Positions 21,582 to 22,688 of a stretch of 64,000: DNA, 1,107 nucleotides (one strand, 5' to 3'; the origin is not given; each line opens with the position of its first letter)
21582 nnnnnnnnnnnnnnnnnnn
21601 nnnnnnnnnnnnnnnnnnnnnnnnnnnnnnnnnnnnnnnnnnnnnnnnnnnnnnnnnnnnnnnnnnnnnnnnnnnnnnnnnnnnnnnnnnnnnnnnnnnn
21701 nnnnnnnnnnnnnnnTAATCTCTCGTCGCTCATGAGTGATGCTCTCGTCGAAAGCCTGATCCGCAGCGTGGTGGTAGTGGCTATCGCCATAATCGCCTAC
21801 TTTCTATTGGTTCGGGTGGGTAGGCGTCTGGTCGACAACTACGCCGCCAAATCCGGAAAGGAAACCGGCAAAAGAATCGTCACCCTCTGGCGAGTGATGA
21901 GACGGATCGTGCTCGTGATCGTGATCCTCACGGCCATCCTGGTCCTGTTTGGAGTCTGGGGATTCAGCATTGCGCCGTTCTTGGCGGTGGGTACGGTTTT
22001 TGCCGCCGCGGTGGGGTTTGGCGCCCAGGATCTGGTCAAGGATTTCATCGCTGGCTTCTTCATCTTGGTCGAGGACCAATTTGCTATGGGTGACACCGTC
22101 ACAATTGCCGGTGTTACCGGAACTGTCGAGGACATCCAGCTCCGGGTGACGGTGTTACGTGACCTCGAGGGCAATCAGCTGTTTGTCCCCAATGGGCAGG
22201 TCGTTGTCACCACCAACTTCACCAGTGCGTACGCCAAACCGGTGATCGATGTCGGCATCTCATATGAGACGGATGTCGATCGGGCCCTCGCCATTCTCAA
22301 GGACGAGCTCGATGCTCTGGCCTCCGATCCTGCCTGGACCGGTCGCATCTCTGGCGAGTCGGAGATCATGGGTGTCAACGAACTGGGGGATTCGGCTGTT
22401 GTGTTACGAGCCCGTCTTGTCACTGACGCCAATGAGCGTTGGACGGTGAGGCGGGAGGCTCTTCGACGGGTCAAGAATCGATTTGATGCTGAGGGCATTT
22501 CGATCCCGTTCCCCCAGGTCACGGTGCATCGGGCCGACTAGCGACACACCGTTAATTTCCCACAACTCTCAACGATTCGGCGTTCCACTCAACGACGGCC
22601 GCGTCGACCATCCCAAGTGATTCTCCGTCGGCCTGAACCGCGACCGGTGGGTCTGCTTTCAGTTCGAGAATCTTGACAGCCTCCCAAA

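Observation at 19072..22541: Tandem paralogous dynamin-like GTPases with an 8-nt overlap and non-canonical G3/G4 motifs, followed by an MscS channel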

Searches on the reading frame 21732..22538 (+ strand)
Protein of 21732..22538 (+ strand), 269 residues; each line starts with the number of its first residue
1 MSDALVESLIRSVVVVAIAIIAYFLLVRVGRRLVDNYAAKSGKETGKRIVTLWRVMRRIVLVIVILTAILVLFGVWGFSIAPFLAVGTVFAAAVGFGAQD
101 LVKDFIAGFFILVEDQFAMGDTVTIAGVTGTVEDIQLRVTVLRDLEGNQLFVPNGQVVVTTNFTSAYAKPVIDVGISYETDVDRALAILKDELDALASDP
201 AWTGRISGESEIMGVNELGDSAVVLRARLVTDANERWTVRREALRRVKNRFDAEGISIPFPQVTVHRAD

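Call 6: search_protein_families(library=pfam, proteins=[window:21732-22538:+], max_evalue=0.1)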
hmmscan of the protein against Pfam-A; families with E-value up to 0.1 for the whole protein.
window:21732-22538:+ (269 aa): 6 families
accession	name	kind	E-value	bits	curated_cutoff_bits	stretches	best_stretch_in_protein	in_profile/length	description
PF00924.24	MS_channel_2nd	-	1.9e-20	73.2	20.2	1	100-164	1-67/68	Mechanosensitive ion channel, beta-domain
PF21082.3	MS_channel_3rd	-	2.7e-11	44.2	21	1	171-258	2-88/88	Mechanosensitive ion channel MscS, C-terminal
PF21088.3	MS_channel_1st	-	0.0025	18.2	23.1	1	59-99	2-42/42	Mechanosensitive ion channel, transmembrane helices 2/3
PF06699.16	PIG-F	-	0.035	14.7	24.2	1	5-74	21-85/183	GPI biosynthesis protein family Pig-F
PF00654.25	Voltage_CLC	-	0.051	13.2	24.8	1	13-105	206-291/346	Voltage gated chloride channel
PF22639.1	Gp18_dom_I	-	0.062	13.7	27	0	116-167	14-65/93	Tail sheath protein Gp18-like domain I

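Call 7: search_protein_families(library=ncbifam, proteins=[window:21732-22538:+], max_evalue=0.1)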
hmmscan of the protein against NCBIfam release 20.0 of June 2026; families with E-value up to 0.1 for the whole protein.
window:21732-22538:+ (269 aa): 6 families
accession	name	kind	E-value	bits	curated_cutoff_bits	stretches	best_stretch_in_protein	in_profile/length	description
NF047601.1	MscSThanab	equivalog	1.8e-50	172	500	1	15-265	24-274/280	small-conductance mechanosensitive channel MscS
NF008542.0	PRK11465.1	equivalog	2.5e-36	125.2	596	1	5-266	463-723/741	mechanosensitive channel protein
NF007662.0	PRK10334.1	subfamily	2.4e-22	79.5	321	1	14-266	31-276/286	small-conductance mechanosensitive channel MscS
NF047602.1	MscsSHelicob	equivalog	6.5e-21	75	400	1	14-265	7-256/260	small-conductance mechanosensitive channel MscS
NF008438.0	PRK11281.1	equivalog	5.3e-16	57.6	991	1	88-266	910-1087/1113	mechanosensitive channel MscK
NF008180.0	PRK10929.1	equivalog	3e-14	51.8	809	1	62-266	881-1084/1109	miniconductance mechanosensitive channel MscM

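Call 8: search_protein_families(library=padloc, proteins=[window:21732-22538:+], max_evalue=0.1)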
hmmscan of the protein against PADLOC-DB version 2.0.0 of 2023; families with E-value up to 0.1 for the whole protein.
window:21732-22538:+ (269 aa): 0 families
